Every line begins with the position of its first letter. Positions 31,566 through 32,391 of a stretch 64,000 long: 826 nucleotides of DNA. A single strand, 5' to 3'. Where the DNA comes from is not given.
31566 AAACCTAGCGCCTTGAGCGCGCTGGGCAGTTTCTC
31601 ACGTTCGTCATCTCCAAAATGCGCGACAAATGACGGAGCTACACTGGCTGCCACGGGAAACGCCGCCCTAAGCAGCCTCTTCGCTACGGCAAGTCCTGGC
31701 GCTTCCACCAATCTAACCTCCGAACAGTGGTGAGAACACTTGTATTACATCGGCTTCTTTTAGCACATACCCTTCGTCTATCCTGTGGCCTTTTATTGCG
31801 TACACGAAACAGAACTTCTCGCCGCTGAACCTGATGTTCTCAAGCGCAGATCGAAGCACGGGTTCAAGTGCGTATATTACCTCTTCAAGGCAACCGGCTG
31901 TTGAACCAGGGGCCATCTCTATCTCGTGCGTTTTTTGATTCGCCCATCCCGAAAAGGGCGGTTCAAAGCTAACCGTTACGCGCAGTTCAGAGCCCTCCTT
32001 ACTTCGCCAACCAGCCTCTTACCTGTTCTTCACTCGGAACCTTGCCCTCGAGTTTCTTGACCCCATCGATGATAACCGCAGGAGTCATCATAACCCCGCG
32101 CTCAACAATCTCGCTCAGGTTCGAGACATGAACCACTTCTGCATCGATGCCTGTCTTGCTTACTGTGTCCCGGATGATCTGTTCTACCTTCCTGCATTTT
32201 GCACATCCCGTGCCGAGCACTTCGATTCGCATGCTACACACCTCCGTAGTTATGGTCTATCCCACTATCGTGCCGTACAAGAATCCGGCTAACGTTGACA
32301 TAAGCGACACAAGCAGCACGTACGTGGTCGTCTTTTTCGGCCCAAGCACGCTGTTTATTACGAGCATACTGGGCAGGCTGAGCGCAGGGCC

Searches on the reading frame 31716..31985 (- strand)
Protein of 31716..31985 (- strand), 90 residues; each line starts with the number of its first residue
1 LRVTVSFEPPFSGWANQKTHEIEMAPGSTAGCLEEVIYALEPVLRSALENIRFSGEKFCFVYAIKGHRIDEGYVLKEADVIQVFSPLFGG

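Call 80: search_protein_families(library=ncbifam, proteins=[window:31716-31985:-], max_evalue=0.1)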
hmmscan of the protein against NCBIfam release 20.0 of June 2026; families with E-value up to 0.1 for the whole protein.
seq(90 aa): 1 family
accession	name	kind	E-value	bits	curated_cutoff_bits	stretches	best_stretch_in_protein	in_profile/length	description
TIGR01687.1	moaD_arch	subfamily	0.00062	20.2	49.5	1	11-90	9-88/88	MoaD family protein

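Call 82: search_protein_families(library=pfam, proteins=[window:31716-31985:-], max_evalue=0.05)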
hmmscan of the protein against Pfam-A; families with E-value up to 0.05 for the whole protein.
seq(90 aa): 1 family
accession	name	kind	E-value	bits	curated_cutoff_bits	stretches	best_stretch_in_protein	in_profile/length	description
PF02597.26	ThiS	-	0.046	14.7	22.5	0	17-90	9-76/76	ThiS family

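Call 85: find_homologous_proteins(query=A5, max_evalue=0.001)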
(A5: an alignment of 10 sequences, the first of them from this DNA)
Query A5 (10 sequences) (90 aa, profile of the alignment): 16 proteins with E <= 0.001 among 992 candidates.
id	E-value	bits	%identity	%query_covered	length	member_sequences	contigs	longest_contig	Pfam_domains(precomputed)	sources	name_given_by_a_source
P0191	3.5e-23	100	28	78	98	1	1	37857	PF02597.27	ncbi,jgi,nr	ncbi:MAG: MoaD/ThiS family protein [Firmicutes bacterium]|jgi:molybdopterin converting factor small 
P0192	1.6e-22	98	23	100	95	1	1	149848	PF02597.27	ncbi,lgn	ncbi:MAG: MoaD/ThiS family protein [Ignavibacteriales bacterium]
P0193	3.0e-20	90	57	8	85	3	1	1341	-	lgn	-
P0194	1.4e-19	88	-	-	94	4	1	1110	-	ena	-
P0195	4.1e-19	87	35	29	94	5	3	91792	-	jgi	jgi:molybdopterin converting factor small subunit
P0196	5.0e-19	86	-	-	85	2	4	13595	PF02597.27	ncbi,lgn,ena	-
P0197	3.0e-18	84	21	27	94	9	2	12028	-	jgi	jgi:molybdopterin converting factor small subunit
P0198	6.9e-18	83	-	-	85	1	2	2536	-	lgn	-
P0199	7.0e-16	76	-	-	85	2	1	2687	PF02597.27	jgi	-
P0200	1.1e-10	60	100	74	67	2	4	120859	-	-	-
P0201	2.8e-10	58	-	-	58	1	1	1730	-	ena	-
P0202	1.5e-5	43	24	100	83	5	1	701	PF02597.27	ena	-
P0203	8.5e-5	41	25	100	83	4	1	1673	PF02597.27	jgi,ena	jgi:molybdopterin converting factor subunit 1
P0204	2.0e-4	40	24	100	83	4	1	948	PF02597.27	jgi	-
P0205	2.0e-4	40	24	100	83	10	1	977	PF02597.27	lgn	-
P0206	3.6e-4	39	22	100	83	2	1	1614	PF02597.27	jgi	jgi:molybdopterin synthase sulfur carrier subunit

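Call 86: find_encoding_contigs(protein=P0191, flank=6000, max_places=2)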
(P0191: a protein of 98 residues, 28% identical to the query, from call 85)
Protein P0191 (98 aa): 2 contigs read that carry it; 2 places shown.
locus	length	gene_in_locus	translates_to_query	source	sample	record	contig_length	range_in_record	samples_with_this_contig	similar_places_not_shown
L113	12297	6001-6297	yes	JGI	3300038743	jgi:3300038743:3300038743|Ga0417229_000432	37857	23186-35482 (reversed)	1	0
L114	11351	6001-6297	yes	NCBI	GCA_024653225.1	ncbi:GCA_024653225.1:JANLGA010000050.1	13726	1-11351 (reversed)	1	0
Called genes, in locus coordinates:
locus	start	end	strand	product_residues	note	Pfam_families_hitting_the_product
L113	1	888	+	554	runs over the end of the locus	PF13492:GAF_3, PF00989:PAS, PF08448:PAS_4, PF13188:PAS_8 (weak), PF13426:PAS_9, PF08447:PAS_3, PF07730:HisKA_3, PF02518:HATPase_c, +1 more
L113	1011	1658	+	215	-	PF04542:Sigma70_r2, PF08281:Sigma70_r4_2, PF04545:Sigma70_r4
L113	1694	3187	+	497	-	PF12229:PG_binding_4 (weak), PF04294:VanW, PF07501:G5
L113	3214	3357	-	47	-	-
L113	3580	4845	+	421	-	PF00817:IMS, PF11799:IMS_C (faint)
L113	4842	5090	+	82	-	PF20114:DUF6504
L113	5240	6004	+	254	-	PF02906:Fe_hyd_lg_C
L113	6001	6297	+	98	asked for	PF02597:ThiS (faint)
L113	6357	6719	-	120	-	-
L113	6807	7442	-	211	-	PF02887:PK_C (faint)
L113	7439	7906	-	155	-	-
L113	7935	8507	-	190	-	-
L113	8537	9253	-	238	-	PF02581:TMP-TENI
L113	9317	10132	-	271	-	PF02110:HK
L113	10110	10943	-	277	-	PF01256:Carb_kinase (weak), PF08543:Phos_pyr_kin, PF00294:PfkB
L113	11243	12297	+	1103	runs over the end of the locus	PF02811:PHP, PF07733:DNA_pol3_alpha, PF17657:DNA_pol3_finger, PF14579:HHH_6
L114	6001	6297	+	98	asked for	PF02597:ThiS (faint)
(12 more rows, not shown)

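Call 87: find_encoding_contigs(protein=P0195, flank=6000, max_places=3)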
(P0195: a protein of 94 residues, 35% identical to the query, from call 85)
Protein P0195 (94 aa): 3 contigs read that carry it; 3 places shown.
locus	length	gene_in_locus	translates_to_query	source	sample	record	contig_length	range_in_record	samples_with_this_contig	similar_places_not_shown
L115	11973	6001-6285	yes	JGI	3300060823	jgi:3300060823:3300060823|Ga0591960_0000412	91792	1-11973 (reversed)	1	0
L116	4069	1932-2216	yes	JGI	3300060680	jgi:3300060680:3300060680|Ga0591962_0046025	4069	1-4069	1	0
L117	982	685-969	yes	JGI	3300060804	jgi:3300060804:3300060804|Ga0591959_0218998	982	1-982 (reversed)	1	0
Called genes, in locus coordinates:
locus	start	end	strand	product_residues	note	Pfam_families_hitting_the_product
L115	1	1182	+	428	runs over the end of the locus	PF01547:SBP_bac_1, PF13416:SBP_bac_8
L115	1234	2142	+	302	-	PF00528:BPD_transp_1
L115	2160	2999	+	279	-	PF00528:BPD_transp_1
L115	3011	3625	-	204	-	PF00596:Aldolase_II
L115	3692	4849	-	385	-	PF00465:Fe-ADH, PF13685:Fe-ADH_2, PF25137:ADH_Fe_C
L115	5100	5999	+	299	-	PF00037:Fer4 (faint), PF12837:Fer4_6 (faint), PF12838:Fer4_7, PF13237:Fer4_10 (weak), PF13484:Fer4_16 (faint), PF25160:LdpA_Fe-S-bd (weak), PF02906:Fe_hyd_lg_C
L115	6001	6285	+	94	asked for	-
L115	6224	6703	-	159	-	PF04290:DctQ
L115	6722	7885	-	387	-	PF01208:URO-D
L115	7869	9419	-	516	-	PF02219:MTHFR, PF12225:DUF5981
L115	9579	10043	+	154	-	PF04073:tRNA_edit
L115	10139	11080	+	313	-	PF04015:DUF362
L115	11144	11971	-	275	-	PF00078:RVT_1, PF08388:GIIM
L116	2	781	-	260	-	?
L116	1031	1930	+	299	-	PF00037:Fer4 (faint), PF12837:Fer4_6 (faint), PF12838:Fer4_7, PF13237:Fer4_10 (weak), PF02906:Fe_hyd_lg_C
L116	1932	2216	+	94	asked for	-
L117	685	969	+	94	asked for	-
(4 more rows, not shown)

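Call 88: find_encoding_contigs(protein=P0197, flank=6000, max_places=2)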
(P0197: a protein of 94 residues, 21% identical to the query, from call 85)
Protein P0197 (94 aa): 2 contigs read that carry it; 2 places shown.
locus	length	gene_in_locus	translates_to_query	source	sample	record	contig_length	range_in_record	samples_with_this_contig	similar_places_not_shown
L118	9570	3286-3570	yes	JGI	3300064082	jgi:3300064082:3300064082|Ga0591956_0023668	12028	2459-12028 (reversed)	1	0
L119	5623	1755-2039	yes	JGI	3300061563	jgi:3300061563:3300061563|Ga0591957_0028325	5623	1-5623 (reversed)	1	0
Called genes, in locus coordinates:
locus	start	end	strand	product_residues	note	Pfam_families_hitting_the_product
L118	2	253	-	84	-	?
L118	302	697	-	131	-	PF00596:Aldolase_II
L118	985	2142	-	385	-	PF00465:Fe-ADH, PF13685:Fe-ADH_2, PF25137:ADH_Fe_C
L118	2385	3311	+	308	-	PF12838:Fer4_7 (weak), PF13187:Fer4_9 (faint), PF13237:Fer4_10 (weak), PF13484:Fer4_16 (faint), PF25160:LdpA_Fe-S-bd (faint), PF02906:Fe_hyd_lg_C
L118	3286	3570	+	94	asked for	-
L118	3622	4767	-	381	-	PF01208:URO-D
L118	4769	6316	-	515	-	PF02219:MTHFR, PF12225:DUF5981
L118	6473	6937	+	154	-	PF04073:tRNA_edit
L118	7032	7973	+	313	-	PF04015:DUF362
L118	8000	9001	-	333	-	PF01208:URO-D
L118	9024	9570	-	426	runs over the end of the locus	PF06808:DctM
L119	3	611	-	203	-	?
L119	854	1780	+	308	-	PF12838:Fer4_7 (weak), PF13187:Fer4_9 (faint), PF13237:Fer4_10 (weak), PF13484:Fer4_16 (faint), PF25160:LdpA_Fe-S-bd (faint), PF02906:Fe_hyd_lg_C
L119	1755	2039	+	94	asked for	-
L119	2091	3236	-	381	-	PF01208:URO-D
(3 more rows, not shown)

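Call 98: predict_structure(alignment_id=A6)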
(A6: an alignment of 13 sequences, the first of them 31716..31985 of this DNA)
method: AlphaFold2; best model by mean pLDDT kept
length: 90 residues; sequences in the alignment: 13
mean_pLDDT: 86.3   pTM: 0.75
mean pLDDT of the five models: 86.3, 85.5, 85.5, 84.7, 84.1
residues with pLDDT >= 90: 42; 70-90: 39; 50-70: 8; < 50: 1
segments of 3 or more residues with pLDDT < 50: none
pLDDT, mean of each block of 10 residues (from residue 1): 92 87 94 90 82 69 91 95 77
secondary structure, 60 per line:
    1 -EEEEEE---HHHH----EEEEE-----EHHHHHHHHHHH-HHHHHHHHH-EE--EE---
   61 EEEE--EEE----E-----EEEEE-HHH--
elements in order: E2-7 H11-14 E19-23 H30-40 H42-50 E61-64 E67-69 E80-84

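Call 101: fold_search(model_id=the predicted structure, library=pdb)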
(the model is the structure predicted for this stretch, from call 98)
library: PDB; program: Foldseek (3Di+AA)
matches with E <= 10: 859; with E <= 0.001: 13
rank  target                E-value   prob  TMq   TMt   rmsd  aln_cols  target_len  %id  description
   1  3po0                  2.4e-07  1.00  0.78  0.78   4.0        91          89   18  Crystal structure of SAMP1 from Haloferax volcanii (released 2011-03-30)
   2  4hro_B                1.6e-06  1.00  0.76  0.78   3.2        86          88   16  Crystal structure of H. volcanii small archaeal modifier protein 1 (released 2013-10-30)
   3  4hro_A                2.3e-06  1.00  0.76  0.78   3.3        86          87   16  Crystal structure of H. volcanii small archaeal modifier protein 1 (released 2013-10-30)
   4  6jbz_B                1.1e-05  1.00  0.75  0.80   2.9        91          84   21  Structural analysis of molybdopterin synthases from two mycobacteria pathogens (released 2019-02-13)
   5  5mpo_B                2.6e-05  1.00  0.73  0.78   2.7        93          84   20  Crystal structure of human molybdopterin synthase complex (released 2016-12-28)
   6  6jc0_A                2.8e-05  1.00  0.75  0.80   2.6        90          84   24  Structural analysis of molybdopterin synthases from two mycobacteria pathogens (released 2019-02-13)
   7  5mpo_A                3.2e-05  1.00  0.73  0.78   2.3        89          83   19  Crystal structure of human molybdopterin synthase complex (released 2016-12-28)
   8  1vjk                  4.1e-05  1.00  0.73  0.75   3.8        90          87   26  Putative molybdopterin converting factor, subunit 1 from Pyrococcus furiosus, Pfu-562899-001 (released 2004-08-10)
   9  1fm0_D                2.7e-04  1.00  0.72  0.79   3.0        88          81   18  MOLYBDOPTERIN SYNTHASE (MOAD/MOAE) (released 2001-01-17)
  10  2m19_MODEL_1_A        2.7e-04  1.00  0.72  0.62   4.4        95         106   21  Solution structure of the Haloferax volcanii HVO 2177 protein (released 2013-08-07)
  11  1nvi_D                4.9e-04  1.00  0.70  0.77   3.5        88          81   19  Orthorhombic Crystal Form of Molybdopterin Synthase (released 2003-05-06)
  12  3rpf_C                7.3e-04  1.00  0.64  0.75   3.0        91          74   23  Protein-protein complex of subunit 1 and 2 of Molybdopterin-converting factor from Helicobacter pylori 26695 (released 2011-06-29)
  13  8ahx_H                7.8e-04  1.00  0.54  0.67   4.2        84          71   17  Cryo-EM structure of the nitrogen-fixation associated NADH:ferredoxin oxidoreductase RNF from Azotobacter vinelandii (released 2023-11-01)
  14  6oq2_MODEL_1_B        1.0e-03  1.00  0.56  0.65   5.0        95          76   14  NMR Structure of Branched K11/K48-Linked Tri-Ubiquitin (released 2019-10-23)
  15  1yiw_A                1.3e-03  1.00  0.59  0.72   2.8        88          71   14  X-ray Crystal Structure of a Chemically Synthesized Ubiquitin (released 2005-06-14)
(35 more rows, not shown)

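Call 106: find_encoding_contigs(protein=P0200, flank=3000, max_places=4)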
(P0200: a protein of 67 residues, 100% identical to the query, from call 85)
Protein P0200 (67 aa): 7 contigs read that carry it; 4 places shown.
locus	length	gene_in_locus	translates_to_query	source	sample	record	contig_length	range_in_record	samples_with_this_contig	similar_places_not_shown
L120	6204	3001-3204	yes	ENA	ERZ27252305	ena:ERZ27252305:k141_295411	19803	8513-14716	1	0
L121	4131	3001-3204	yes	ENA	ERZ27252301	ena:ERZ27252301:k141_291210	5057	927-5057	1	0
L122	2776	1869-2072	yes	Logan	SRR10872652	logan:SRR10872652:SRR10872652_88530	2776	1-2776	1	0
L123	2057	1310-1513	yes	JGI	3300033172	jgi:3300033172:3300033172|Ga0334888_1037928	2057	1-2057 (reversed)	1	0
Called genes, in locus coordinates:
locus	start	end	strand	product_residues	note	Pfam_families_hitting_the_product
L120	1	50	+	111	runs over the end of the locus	PF12840:HTH_20, PF01022:HTH_5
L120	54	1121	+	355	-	PF13593:SBF_like, PF01758:SBF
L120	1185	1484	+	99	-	PF12840:HTH_20, PF01022:HTH_5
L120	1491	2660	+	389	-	PF03773:ArsP_1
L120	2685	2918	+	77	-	PF13192:Thioredoxin_3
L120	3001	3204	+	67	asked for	-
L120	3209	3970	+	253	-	PF02906:Fe_hyd_lg_C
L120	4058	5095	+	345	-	PF00389:2-Hacid_dh, PF02826:2-Hacid_dh_C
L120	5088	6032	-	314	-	PF02424:ApbE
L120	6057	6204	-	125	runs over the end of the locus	PF04205:FMN_bind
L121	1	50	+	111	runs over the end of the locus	PF12840:HTH_20, PF01022:HTH_5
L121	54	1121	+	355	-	PF13593:SBF_like, PF01758:SBF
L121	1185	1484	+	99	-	PF12840:HTH_20, PF01022:HTH_5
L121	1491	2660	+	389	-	PF03773:ArsP_1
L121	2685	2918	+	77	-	PF13192:Thioredoxin_3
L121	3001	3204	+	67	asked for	-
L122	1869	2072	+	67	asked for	-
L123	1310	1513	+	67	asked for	-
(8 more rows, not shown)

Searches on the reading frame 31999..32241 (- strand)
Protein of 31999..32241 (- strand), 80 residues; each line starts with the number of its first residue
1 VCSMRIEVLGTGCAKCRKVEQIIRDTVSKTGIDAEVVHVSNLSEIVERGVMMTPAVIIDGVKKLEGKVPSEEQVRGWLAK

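Call 4: search_protein_families(library=pfam, proteins=[window:31999-32241:-], max_evalue=0.1)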
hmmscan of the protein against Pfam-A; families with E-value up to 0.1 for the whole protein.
window:31999-32241:- (80 aa): 5 families
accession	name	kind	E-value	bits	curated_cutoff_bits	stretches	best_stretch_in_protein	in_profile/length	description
PF13192.12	Thioredoxin_3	-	3e-26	91.7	24.8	1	4-78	1-75/76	Thioredoxin domain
PF00462.30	Glutaredoxin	-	0.015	15.9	22.9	1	11-60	7-57/60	Glutaredoxin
PF13462.12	Thioredoxin_4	-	0.028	15.1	23.2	0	41-63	128-150/165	Thioredoxin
PF15915.11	BAT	-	0.045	14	25.8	1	22-75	70-123/156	GAF and HTH_10 associated domain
PF05768.20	Glrx-like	-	0.071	13.9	26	1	12-78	9-76/77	Glutaredoxin-like domain (DUF836)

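Call 5: search_protein_families(library=ncbifam, proteins=[window:31999-32241:-], max_evalue=0.1)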
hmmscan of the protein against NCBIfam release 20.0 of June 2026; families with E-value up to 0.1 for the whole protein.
window:31999-32241:- (80 aa): 6 families
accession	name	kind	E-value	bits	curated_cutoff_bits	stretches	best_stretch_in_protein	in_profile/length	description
TIGR00412.2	redox_disulf_2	subfamily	5.8e-26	90.7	62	1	5-78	1-74/75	MTH895/ArsE family thioredoxin-like protein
TIGR00411.1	redox_disulf_1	equivalog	9.2e-05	22.4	92.75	1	12-75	10-75/82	MJ0307 family thioredoxin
NF040730.1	CxCC_doxin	equivalog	0.0089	15.8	65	1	6-65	5-66/83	thioredoxin-like (seleno)protein SaoT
NF049942.1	DF_fam_seleno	subfamily_domain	0.0095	15.9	70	1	11-61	7-59/96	DF family (seleno)protein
TIGR02187.2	PDO_seleno_TRX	equivalog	0.019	14.4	185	1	13-74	140-203/209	protein disulfide oxidoreductase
NF009228.0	PRK12578.1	subfamily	0.029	13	485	1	22-69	30-77/387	thiolase domain-containing protein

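Call 48: search_dna_similar(query=window:31999-32241:-, collection=plasmids, mode=protein, max_rows=40, max_evalue=0.00001)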
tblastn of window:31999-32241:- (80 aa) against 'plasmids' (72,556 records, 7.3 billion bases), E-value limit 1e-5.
Records with a match: 142; places in all: 144; records where one place covers at least 80% of the query: 140.
Best place of each record, by identity: <60% 142.
By first word of the organism name: Citrobacter 64; Klebsiella 18; Enterobacter 16; Cereibacter 6; Acinetobacter 4; Pseudosulfitobacter 3; Serratia 2; Novosphingobium 2; Acaryochloris 2; Peptoclostridium 1; and 24 more.
By predicted mobility (MOB-suite, as given by PLSDB): conjugative 74; non-mobilizable 47; mobilizable 21.
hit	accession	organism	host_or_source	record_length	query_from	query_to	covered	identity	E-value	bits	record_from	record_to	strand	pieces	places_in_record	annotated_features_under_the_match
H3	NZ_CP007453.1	Peptoclostridium acidaminophilum DSM 3953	black mud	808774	1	80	100%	46.3%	2e-14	73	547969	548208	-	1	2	thioredoxin family protein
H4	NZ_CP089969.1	Cereibacter azotoformans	Owen's River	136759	4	78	94%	42.7%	2e-11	64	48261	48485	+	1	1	thioredoxin family protein | rhodanese-like domain-containing protein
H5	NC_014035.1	Rhodobacter capsulatus SB 1003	-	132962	4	78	94%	42.7%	6e-11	63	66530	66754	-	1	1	thioredoxin family protein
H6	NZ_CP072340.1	Prevotella nigrescens F0103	Homo sapiens,whole organism,human oral ...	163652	3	78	95%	42.1%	8e-14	71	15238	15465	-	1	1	thioredoxin family protein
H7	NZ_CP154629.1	Acetoanaerobium noterae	cell culture,Sludge of a digestion ...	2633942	4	78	94%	41.3%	8e-13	68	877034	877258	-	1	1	none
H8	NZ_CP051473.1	Cereibacter sphaeroides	cell culture,laboratory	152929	3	78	95%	40.8%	9e-11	62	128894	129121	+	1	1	thioredoxin family protein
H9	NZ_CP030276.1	Cereibacter sphaeroides 2.4.1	cell culture,laboratory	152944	3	78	95%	40.8%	9e-11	62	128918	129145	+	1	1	thioredoxin family protein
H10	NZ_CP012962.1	Cereibacter sphaeroides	cell culture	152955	3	78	95%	40.8%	9e-11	62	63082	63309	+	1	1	thioredoxin family protein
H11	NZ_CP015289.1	Cereibacter sphaeroides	Cereibacter sphaeroides 2.4.1,single ...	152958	3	78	95%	40.8%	9e-11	62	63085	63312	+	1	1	thioredoxin family protein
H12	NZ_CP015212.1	Cereibacter sphaeroides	Cereibacter sphaeroides 2.4.1,single ...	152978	3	78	95%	40.8%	9e-11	62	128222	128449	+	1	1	thioredoxin family protein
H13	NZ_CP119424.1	Photobacterium sp. DA100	-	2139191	5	80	95%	39.5%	5e-13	69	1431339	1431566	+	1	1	none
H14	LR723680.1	arsenite-oxidising bacterium NT-25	moist arsenopyrite (FeAsS)-containing ...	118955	3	78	95%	39.5%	1e-10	62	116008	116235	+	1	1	thioredoxin family protein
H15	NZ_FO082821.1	Pseudorhizobium banfieldiae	-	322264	3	78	95%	39.5%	1e-10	62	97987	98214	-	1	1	thioredoxin family protein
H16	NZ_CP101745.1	Comamonas sp. C11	mixed culture,wastewater treatment plant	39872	6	78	91%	39.7%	1e-8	57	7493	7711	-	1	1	thioredoxin family protein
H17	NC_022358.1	Sulfuricella denitrificans skB26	-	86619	6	79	93%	37.8%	3e-9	58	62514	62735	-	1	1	thioredoxin family protein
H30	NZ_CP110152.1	Klebsiella pneumoniae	chicken,chicken intestinal contents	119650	5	78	93%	35.1%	3e-9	58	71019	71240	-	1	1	thioredoxin family protein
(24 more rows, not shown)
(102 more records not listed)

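Call 49: get_annotated_region(hit=H30, flank=5000)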
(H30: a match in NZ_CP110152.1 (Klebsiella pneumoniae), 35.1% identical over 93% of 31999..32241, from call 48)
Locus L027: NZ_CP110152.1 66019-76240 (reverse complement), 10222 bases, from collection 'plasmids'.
description: Klebsiella pneumoniae strain YZ22CS072 plasmid unnamed2, complete sequence
organism: Klebsiella pneumoniae (NCBI taxid 573)
taxonomy: Bacteria; Pseudomonadota; Gammaproteobacteria; Enterobacterales; Enterobacteriaceae; Klebsiella; Klebsiella pneumoniae
host: -; source: chicken,chicken intestinal contents; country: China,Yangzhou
typing (MOB-suite, as given by PLSDB): mobilizable; replicon IncFIA,IncR,rep_cluster_1418
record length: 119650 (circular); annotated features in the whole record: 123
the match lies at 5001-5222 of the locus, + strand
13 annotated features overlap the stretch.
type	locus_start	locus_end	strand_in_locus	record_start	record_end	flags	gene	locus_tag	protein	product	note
CDS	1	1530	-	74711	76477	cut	arsA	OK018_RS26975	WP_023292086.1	arsenical pump-driving ATPase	GO:0071722 - detoxification of arsenic-containing substance [Evidence IEA]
CDS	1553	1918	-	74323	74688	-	arsD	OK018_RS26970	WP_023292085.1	arsenite efflux transporter metallochaperone ArsD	-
CDS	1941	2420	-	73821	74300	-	-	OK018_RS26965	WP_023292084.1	arsenate reductase ArsC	-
CDS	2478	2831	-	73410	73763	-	-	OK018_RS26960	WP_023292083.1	metalloregulator ArsR/SmtB family transcription factor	GO:0006355 - regulation of DNA-templated transcription [Evidence IEA]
CDS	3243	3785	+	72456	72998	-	-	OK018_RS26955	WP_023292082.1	sigma-70 family RNA polymerase sigma factor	GO:0006352 - DNA-templated transcription initiation [Evidence IEA]; GO:0006355 - regulation of DNA-templated ...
CDS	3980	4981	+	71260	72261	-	-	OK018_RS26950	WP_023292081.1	permease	-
CDS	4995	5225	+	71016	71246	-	-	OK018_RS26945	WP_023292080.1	thioredoxin family protein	-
CDS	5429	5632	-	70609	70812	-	-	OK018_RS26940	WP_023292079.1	hypothetical protein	-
CDS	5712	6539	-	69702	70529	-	-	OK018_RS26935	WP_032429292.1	universal stress protein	-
CDS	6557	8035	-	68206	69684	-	-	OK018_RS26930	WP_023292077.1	SulP family inorganic anion transporter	-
CDS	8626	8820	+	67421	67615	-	-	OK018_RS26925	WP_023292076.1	hypothetical protein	-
CDS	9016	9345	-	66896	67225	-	-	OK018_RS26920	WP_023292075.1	hypothetical protein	-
CDS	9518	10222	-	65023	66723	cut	-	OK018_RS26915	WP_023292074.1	AIPR family protein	-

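Call 50: get_annotated_region(hit=H3, flank=5000)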
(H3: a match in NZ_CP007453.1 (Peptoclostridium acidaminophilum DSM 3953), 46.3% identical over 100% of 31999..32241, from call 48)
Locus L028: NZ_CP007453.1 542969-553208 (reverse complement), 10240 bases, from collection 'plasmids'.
description: Peptoclostridium acidaminophilum DSM 3953 strain al-2 plasmid EAL2_808p, complete sequence
organism: Peptoclostridium acidaminophilum DSM 3953 (NCBI taxid 1286171)
taxonomy: Bacteria; Bacillota; Clostridia; Peptostreptococcales; Peptoclostridiaceae; Peptoclostridium; Peptoclostridium acidaminophilum; Peptoclostridium acidaminophilum DSM 3953
host: -; source: black mud; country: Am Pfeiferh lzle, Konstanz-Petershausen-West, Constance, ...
typing (MOB-suite, as given by PLSDB): non-mobilizable
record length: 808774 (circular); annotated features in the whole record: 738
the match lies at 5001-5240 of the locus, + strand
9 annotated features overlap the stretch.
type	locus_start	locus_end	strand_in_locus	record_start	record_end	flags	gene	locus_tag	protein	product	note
CDS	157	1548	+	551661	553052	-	-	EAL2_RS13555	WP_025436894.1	glycine--tRNA ligase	GO:0006426 - glycyl-tRNA aminoacylation [Evidence IEA]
CDS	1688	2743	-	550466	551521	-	-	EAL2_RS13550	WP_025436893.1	FAD:protein FMN transferase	GO:0017013 - protein flavinylation [Evidence IEA]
CDS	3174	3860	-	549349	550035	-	-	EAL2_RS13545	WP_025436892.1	DNA alkylation repair protein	-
CDS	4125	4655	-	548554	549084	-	-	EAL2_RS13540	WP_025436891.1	hypothetical protein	-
CDS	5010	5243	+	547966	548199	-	-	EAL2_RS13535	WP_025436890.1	thioredoxin family protein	-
CDS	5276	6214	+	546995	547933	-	-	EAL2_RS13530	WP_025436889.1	CobW family GTP-binding protein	-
CDS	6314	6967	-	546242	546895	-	-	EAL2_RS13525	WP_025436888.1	class I SAM-dependent methyltransferase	-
CDS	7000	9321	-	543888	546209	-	helD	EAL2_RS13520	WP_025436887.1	RNA polymerase recycling motor HelD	-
CDS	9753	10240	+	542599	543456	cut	-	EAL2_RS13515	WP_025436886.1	universal stress protein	-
